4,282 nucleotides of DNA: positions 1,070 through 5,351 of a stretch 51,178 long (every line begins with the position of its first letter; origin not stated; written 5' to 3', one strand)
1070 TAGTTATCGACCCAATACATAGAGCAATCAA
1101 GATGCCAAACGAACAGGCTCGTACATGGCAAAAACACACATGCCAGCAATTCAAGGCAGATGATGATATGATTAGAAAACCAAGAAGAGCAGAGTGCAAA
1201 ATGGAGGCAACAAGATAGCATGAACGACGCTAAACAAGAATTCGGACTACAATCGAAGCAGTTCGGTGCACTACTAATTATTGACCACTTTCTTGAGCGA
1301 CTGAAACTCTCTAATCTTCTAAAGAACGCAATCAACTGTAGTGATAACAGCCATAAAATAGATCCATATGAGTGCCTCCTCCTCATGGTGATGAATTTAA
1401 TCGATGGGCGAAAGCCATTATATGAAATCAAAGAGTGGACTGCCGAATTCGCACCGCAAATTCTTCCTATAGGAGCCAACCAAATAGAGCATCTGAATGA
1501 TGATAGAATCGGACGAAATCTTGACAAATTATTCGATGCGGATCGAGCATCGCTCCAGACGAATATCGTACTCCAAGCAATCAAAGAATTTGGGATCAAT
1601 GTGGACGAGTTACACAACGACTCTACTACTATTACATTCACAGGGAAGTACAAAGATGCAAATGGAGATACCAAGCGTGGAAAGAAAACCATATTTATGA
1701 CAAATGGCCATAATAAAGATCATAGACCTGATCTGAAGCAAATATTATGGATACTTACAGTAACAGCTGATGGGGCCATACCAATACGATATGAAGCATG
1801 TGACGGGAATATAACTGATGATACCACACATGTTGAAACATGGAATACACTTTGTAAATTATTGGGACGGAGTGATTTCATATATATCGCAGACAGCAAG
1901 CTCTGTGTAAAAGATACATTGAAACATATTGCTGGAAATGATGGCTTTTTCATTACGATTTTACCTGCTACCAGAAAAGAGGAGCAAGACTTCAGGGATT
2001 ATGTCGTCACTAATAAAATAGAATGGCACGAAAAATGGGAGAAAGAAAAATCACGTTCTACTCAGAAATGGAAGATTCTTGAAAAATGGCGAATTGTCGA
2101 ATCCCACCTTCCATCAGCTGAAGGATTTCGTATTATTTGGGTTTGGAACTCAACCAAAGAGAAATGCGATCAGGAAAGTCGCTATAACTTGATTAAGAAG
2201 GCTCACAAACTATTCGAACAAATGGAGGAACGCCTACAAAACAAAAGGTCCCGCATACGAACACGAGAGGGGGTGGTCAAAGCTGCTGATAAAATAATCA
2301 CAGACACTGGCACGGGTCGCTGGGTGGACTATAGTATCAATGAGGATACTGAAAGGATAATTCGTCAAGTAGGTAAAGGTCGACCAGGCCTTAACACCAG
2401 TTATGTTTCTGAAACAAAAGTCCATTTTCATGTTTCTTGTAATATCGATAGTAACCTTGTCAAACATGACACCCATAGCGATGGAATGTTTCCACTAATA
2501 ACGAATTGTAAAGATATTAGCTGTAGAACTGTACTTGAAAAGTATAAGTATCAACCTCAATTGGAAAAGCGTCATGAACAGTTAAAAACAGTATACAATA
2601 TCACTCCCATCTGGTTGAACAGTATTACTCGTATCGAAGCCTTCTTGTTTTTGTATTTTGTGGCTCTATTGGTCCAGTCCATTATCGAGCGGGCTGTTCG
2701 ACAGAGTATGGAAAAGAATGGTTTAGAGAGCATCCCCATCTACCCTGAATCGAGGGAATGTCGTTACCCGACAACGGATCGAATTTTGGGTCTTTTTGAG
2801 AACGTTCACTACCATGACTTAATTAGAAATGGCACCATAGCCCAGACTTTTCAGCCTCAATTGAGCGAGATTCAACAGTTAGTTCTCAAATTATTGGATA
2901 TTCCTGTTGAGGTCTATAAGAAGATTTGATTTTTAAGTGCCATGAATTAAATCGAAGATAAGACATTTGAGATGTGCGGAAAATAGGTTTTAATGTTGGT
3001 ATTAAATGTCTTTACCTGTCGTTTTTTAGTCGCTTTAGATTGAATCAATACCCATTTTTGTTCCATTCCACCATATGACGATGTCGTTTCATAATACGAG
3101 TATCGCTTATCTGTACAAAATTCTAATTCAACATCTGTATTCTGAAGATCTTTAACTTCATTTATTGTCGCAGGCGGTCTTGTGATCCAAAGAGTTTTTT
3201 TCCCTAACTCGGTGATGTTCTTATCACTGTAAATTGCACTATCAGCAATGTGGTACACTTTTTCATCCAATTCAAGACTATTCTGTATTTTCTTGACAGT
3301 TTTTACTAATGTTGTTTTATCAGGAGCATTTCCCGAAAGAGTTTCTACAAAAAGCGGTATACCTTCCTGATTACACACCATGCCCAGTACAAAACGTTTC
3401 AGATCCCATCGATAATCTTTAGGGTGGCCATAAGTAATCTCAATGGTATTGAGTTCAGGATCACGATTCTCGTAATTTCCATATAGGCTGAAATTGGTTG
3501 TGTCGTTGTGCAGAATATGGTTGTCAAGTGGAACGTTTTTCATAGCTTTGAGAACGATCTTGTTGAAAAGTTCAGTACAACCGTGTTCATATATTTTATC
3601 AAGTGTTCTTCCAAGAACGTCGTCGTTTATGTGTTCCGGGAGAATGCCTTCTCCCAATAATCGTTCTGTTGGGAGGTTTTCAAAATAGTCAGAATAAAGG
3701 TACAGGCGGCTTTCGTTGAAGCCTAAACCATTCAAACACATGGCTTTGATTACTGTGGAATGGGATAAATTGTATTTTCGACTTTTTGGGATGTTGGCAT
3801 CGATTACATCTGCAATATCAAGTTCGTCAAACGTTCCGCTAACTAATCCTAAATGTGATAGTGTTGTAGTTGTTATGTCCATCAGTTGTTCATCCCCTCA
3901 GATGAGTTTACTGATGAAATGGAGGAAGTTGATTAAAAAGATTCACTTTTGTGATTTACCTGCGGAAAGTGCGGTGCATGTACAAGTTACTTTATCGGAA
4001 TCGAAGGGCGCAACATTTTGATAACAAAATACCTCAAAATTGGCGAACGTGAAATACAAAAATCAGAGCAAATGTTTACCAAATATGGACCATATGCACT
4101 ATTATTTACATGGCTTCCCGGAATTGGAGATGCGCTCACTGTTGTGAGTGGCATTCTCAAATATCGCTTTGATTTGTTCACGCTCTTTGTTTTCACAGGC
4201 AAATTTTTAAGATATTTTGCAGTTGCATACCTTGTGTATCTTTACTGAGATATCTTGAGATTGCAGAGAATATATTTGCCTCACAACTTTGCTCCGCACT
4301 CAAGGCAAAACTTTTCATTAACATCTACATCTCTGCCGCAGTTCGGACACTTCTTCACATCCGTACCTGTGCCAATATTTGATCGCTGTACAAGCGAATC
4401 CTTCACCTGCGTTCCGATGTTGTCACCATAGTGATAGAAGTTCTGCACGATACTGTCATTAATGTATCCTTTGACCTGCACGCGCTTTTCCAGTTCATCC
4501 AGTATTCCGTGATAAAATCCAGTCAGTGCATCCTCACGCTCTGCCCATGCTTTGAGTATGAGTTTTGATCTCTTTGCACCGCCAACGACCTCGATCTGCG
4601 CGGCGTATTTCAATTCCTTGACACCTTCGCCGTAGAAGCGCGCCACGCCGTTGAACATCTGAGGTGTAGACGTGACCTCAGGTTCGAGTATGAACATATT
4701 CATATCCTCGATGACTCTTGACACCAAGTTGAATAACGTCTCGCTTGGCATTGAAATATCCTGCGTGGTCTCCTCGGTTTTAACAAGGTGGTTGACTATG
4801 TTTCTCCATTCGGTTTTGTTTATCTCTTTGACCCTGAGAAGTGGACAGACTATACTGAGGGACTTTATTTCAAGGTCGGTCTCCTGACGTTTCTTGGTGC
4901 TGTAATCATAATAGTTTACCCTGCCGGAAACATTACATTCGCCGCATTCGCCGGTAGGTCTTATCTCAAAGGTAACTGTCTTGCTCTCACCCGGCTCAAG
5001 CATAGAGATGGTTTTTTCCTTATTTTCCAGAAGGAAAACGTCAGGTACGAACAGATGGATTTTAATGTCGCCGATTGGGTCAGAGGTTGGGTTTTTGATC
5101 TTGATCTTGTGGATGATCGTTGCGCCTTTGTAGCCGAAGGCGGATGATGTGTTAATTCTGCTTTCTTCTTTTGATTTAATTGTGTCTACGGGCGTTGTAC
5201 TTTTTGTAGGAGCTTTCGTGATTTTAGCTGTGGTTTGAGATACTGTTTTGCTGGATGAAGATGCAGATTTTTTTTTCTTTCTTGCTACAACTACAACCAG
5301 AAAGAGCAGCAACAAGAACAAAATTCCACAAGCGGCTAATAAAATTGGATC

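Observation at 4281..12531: Shared cytoplasmic CARDB-like plus unknown alpha/beta module between the PEGA surface protein and the polytopic membrane protein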

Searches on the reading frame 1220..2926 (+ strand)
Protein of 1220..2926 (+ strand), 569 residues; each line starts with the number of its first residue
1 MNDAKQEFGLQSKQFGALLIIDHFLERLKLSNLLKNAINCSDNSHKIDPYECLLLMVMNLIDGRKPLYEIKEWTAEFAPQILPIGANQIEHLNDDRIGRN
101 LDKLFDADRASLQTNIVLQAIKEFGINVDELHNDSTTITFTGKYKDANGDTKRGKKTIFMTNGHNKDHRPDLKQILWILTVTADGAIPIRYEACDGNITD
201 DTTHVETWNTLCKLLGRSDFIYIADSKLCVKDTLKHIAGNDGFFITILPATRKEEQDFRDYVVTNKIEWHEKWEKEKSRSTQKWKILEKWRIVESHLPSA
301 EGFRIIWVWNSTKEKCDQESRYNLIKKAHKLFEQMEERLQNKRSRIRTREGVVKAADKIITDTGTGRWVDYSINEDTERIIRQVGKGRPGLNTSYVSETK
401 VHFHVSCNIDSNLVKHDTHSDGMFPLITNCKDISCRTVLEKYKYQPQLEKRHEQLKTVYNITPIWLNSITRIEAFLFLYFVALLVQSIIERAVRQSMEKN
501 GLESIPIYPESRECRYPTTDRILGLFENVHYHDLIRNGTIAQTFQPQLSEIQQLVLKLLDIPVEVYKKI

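Call 55: search_protein_families(library=pfam, proteins=[window:1220-2926:+], max_evalue=0.01)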
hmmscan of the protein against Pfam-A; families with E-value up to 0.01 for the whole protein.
window:1220-2926:+ (569 aa): 2 families
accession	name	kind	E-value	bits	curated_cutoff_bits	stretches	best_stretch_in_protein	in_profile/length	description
PF14104.11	DUF4277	-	7.7e-18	65.3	25.4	1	11-117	2-108/109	Domain of unknown function (DUF4277)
PF01609.27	DDE_Tnp_1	-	0.0026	18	23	1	134-483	10-198/200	Transposase DDE domain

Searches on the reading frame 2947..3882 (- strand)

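Call 55: search_protein_families(library=pfam, proteins=[window:2947-3882:-], max_evalue=0.01)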
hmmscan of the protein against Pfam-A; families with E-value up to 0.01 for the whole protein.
window:2947-3882:- (311 aa): 2 families
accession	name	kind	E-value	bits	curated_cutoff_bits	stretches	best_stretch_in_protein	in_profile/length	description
PF14104.11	DUF4277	-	5.2e-43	146.3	25.4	1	5-111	3-109/109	Domain of unknown function (DUF4277)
PF01609.27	DDE_Tnp_1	-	0.0037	17.5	23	1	168-304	40-152/200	Transposase DDE domain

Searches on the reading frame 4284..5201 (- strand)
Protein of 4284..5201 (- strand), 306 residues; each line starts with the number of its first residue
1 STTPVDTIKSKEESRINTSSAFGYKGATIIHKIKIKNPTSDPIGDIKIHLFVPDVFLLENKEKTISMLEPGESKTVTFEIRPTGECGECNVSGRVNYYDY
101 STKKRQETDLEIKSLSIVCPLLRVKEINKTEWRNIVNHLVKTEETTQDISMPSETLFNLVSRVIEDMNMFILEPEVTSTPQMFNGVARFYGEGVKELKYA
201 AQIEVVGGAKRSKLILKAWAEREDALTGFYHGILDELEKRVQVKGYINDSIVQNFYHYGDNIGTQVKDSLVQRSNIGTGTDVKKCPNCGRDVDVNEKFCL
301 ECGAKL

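Call 7: find_homologous_proteins(query=window:4284-5201:-)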
Query window:4284-5201:- (306 aa): 125 proteins with E <= 0.001 among 686 candidates; the best 120 are listed.
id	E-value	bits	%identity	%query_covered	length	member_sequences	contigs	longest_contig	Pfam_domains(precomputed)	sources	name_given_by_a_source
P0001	4.8e-157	540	75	100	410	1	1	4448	PF13240.12,PF08309.18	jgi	-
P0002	1.9e-149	515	76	94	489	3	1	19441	-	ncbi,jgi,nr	ncbi:MAG TPA: hypothetical protein C5S51_10650 [Methanosarcinaceae archaeon]|nr:hypothetical protein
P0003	6.3e-141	487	71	95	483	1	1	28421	PF08308.18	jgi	-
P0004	7.3e-140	483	69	99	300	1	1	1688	-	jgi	jgi:hypothetical protein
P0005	9.7e-140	483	66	99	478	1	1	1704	-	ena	-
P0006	2.7e-139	482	71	96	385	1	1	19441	-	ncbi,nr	ncbi:MAG TPA: hypothetical protein C5S51_10620 [Methanosarcinaceae archaeon]|nr:hypothetical protein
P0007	1.8e-137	476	66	100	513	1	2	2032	PF07752.17,PF13240.12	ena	-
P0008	1.0e-136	473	85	78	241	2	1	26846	PF13240.12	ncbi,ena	-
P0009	3.5e-135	468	68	99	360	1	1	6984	PF13240.12,PF12773.14,PF24460.2,PF13248.12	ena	-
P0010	5.5e-135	467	68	96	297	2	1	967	PF13240.12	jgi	-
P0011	1.3e-134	466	66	99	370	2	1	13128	-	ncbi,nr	ncbi:MAG: zinc ribbon domain-containing protein [Candidatus Methanoperedens sp.]|nr:zinc ribbon doma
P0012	4.1e-134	464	70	95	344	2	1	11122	-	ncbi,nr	ncbi:MAG: hypothetical protein P1P69_04865 [Methanosarcinaceae archaeon]|nr:hypothetical protein [Me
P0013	4.7e-133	461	68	100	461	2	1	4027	-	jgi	jgi:hypothetical protein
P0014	1.6e-132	459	67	95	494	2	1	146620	-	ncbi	-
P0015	2.6e-132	459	68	96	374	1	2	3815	PF13240.12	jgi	jgi:hypothetical protein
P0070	6.1e-101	356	55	94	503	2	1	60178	-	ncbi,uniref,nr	ncbi:zinc ribbon domain-containing protein [Methanolobus psychrotolerans]|uniref:zinc ribbon domain-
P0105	8.1e-58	214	38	99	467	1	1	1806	PF02985.29,PF03130.23,PF13513.13,PF13646.13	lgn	-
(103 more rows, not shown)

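Call 23: predict_structure(alignment_id=A1)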
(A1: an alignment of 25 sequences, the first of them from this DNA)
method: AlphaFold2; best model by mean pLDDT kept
length: 268 residues; sequences in the alignment: 25
mean_pLDDT: 85.6   pTM: 0.76
mean pLDDT of the five models: 85.6, 84.9, 84.9, 83.6, 82.9
residues with pLDDT >= 90: 186; 70-90: 46; 50-70: 2; < 50: 34
segments of 3 or more residues with pLDDT < 50: 235-268
pLDDT, mean of each block of 10 residues (from residue 1): 92 92 97 92 89 97 89 91 97 94 92 97 93 94 97 97 93 96 97 94 94 92 85 54 31 29 35
secondary structure, 60 per line:
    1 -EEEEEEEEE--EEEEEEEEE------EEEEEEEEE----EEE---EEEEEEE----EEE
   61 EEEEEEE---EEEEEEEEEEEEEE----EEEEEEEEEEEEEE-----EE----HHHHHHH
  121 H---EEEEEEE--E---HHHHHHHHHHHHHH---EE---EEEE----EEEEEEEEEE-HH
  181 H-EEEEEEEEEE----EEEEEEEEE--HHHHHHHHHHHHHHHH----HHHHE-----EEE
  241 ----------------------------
elements in order: E2-10 E13-21 E28-36 E41-43 E47-53 E58-67 E71-84 E89-102 H114-121 E125-131 H138-151 E160-163 E168-177 E183-192 E197-205 H208-223 H228-231 E238-240

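Call 25: search_protein_representatives(alignment_id=A1)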
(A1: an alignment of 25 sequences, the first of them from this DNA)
Query: 25 sequences, 292 profile positions. Proteins with E-value up to 0.001 (for the whole library): 1286; up to 1e-10: 1033; up to 1e-30: 505. The best 150 are listed.
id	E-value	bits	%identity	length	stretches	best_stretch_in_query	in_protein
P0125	8.9e-118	408.9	-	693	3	2-288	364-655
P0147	3.9e-114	397.0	-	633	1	2-285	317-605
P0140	3.3e-112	390.7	-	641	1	2-290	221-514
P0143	5.0e-112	390.1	-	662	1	2-290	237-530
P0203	3.7e-111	387.2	-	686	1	2-290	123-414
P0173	4.7e-109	380.3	-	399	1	3-287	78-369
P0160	6.3e-109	379.9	-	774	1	2-288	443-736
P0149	1.3e-108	378.9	-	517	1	2-286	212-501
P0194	7.4e-108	376.4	-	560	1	2-289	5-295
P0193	3.7e-107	374.1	-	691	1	2-290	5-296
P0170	1.1e-106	372.5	-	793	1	2-289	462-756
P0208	3.4e-106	370.9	-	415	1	2-288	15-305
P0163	4.6e-106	370.5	-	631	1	3-288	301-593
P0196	1.4e-105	368.9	-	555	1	2-287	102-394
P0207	3.1e-105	367.8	-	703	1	2-288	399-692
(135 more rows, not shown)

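Call 36: list_cluster_members(proteins=[P0070, P0169])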
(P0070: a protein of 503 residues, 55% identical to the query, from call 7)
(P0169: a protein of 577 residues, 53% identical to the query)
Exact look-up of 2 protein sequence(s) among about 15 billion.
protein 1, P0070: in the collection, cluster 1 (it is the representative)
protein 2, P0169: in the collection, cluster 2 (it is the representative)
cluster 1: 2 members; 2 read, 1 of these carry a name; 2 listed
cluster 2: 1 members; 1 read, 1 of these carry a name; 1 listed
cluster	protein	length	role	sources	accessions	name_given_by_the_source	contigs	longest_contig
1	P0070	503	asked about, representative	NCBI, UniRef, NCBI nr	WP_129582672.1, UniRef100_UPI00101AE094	zinc ribbon domain-containing protein [Methanolobus psychrotolerans] | zinc ribbon domain-containing protein n=1 Tax=Methanolobus psychrotolerans TaxID=1874706 ...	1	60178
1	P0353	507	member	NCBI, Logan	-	-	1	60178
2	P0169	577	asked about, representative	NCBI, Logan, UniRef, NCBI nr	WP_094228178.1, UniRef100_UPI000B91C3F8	zinc ribbon domain-containing protein [Methanolobus psychrotolerans] | zinc ribbon domain-containing protein n=1 Tax=Methanolobus psychrotolerans TaxID=1874706 ...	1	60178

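Call 56: search_solved_structures(query=A1, max_evalue=10)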
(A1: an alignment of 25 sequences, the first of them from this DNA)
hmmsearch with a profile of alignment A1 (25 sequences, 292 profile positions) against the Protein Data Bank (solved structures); distinct sequences matched with E-value up to 10: 11.
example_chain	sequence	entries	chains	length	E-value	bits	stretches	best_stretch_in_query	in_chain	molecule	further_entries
9uj0_A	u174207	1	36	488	0.0028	19.9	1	130-251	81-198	Aeg-L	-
9c6e_A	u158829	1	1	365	0.093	15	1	3-96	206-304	S-arrestin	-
1ayr_A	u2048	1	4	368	0.094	14.9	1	3-96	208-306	ARRESTIN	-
3ugu_A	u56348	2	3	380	0.1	14.8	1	3-96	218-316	S-arrestin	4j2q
7f1w_A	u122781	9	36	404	0.11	14.7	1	3-96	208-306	S-arrestin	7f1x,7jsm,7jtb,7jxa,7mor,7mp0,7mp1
1cf1_A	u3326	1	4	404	0.11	14.7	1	3-96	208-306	PROTEIN (ARRESTIN)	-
3ugx_A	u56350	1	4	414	0.12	14.6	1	3-96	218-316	S-arrestin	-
4zrg_A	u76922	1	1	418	0.12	14.6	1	3-96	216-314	S-arrestin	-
4zwj_A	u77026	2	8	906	0.78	11.9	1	3-95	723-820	Chimera protein of human Rhodopsin, mouse S-arrestin, and T4 Endolysin | Endolysin,Rhodopsin,S-arrestin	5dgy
5w0p_A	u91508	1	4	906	0.78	11.9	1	3-95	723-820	Endolysin,Rhodopsin,S-arrestin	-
3anw_A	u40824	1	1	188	0.8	11.9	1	136-197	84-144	Putative uncharacterized protein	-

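Call 59: search_solved_structures(query=A1, max_evalue=0.01, show_alignments=1)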
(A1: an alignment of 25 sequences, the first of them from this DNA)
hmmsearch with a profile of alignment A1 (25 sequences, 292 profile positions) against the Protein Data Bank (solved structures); distinct sequences matched with E-value up to 0.01: 1.
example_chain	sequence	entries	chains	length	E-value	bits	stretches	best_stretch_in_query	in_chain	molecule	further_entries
9uj0_A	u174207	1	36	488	0.0028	19.9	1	130-251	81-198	Aeg-L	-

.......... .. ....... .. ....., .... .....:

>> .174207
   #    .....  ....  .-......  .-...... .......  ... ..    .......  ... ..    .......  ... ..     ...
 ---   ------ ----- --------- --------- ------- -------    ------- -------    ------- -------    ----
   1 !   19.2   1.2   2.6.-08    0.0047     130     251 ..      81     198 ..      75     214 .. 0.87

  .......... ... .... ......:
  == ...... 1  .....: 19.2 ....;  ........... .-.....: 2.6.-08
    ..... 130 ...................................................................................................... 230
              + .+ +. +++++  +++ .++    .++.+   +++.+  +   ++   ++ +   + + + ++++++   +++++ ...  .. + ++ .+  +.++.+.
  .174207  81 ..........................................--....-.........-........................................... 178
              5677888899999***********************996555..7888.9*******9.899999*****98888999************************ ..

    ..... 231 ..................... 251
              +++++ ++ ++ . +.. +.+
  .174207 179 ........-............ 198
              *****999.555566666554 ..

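Call 67: fold_search(model_id=the predicted structure, library=pdb)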
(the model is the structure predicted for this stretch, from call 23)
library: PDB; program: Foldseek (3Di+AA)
matches with E <= 10: 1536; with E <= 0.001: 25
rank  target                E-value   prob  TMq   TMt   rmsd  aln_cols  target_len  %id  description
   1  9qpq_H                4.1e-10  1.00  0.38  0.41  11.6       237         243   14  The structure of the COPI leaf bound to GOLPH3 (released 2025-10-22)
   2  1pzd                  1.2e-09  1.00  0.35  0.35  13.8       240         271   10  Structural Identification of a conserved appendage domain in the carboxyl-terminus of the COPI gamma-subunit. (released 2003-10-14)
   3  1r4x                  5.5e-09  1.00  0.33  0.32  13.8       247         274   12  Crystal Structure Analys of the Gamma-COPI Appendage domain (released 2003-10-28)
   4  1w80_A                2.1e-08  1.00  0.27  0.29  13.8       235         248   15  Crystal structure of the alpha-adaptin appendage domain, from the AP2 adaptor complex, bound to 2 peptides from Synapt (released 2004-10-27)
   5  5a1u_E                2.7e-08  1.00  0.32  0.13  13.2       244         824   11  The structure of the COPI coat triad (released 2015-07-08)
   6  2vj0_A                8.2e-08  1.00  0.29  0.31  13.8       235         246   14  Crystal structure of the alpha-adaptin appendage domain, from the AP2 adaptor complex, in complex with an FXDNF peptid (released 2007-12-25)
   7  1e42_A                1.7e-07  1.00  0.36  0.40  13.4       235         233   12  Beta2-adaptin appendage domain, from clathrin adaptor AP2 (released 2000-08-21)
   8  3hs8_A                4.8e-07  1.00  0.29  0.32  14.1       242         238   14  Intersectin 1-peptide-AP2 alpha ear complex (released 2010-02-23)
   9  9ppp_A                5.3e-07  1.00  0.28  0.31  14.3       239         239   13  Structure of Alpha Appendage of AP2 bound to the extended FxDxF motif derived of CCDC32 (released 2026-04-08)
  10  1b9k                  5.6e-07  1.00  0.31  0.34  14.2       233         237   14  ALPHA-ADAPTIN APPENDAGE DOMAIN, FROM CLATHRIN ADAPTOR AP2 (released 1999-07-06)
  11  2iv9_A                9.9e-07  1.00  0.32  0.35  13.4       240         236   14  B2-appendage from AP2 in complex with Eps15 peptide (released 2007-03-13)
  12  5a1u_G                1.7e-06  1.00  0.28  0.10  12.7       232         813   12  The structure of the COPI coat triad (released 2015-07-08)
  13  5nzr_B                3.5e-06  1.00  0.33  0.12  13.2       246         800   14  The structure of the COPI coat leaf (released 2017-06-28)
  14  1qtp                  5.8e-06  1.00  0.31  0.33  14.0       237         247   13  CRYSTAL STRUCTURE OF THE AP-2 CLATHRIN ADAPTOR ALPHA-APPENDAGE (released 1999-07-12)
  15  9pue_A                6.4e-06  1.00  0.30  0.33  14.2       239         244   12  Structure of Alpha Appendage of AP2 bound to the FxDxF motif derived of CCDC32 (released 2026-04-08)
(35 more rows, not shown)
